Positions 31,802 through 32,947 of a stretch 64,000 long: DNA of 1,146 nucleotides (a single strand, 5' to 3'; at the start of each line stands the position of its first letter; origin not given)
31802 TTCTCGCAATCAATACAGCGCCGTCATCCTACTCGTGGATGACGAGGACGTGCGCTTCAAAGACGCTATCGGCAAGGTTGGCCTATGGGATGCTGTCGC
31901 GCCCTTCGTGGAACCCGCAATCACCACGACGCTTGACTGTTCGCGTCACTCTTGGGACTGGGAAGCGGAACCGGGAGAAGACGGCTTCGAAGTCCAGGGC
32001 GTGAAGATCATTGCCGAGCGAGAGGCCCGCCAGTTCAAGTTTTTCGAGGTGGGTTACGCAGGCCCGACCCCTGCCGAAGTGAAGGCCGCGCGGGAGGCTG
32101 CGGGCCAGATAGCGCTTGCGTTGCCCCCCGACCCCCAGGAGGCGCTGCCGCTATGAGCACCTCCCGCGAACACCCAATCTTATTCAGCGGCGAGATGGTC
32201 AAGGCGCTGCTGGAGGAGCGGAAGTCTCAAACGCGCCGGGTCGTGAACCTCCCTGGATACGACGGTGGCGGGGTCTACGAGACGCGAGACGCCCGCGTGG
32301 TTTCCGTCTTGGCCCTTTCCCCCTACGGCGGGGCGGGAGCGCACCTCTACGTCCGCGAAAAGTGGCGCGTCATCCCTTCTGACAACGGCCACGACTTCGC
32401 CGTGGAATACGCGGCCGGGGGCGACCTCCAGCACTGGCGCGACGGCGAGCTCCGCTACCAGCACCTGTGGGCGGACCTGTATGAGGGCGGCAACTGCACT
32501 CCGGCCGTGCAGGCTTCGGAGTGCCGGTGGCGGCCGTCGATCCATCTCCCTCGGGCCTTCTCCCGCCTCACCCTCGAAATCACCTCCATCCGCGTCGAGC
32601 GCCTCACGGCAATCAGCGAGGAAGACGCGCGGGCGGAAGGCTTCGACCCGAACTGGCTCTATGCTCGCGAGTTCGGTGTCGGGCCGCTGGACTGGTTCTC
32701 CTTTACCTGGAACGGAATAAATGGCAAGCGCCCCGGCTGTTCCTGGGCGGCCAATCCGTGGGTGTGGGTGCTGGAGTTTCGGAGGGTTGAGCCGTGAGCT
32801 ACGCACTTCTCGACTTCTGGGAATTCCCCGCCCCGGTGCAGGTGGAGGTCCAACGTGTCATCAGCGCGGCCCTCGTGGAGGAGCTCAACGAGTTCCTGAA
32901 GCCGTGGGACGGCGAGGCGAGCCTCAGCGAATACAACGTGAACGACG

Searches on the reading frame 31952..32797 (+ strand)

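Call 104: search_protein_families(library=phrogs, max_evalue=0.001, proteins=[window:31952-32797:+])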
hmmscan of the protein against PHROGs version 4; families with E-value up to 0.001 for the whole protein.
window:31952-32797:+ (281 aa): 4 families
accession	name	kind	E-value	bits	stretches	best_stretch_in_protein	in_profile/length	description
phrog_874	-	unknown function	4.8e-57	194.5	1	66-280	60-258/277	-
phrog_18361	-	unknown function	4.6e-18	66.7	1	199-280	1-87/92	-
phrog_27495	-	unknown function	2.7e-09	38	1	72-100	6-34/186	-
phrog_28019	-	unknown function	2e-07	31.9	1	72-99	2-29/55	-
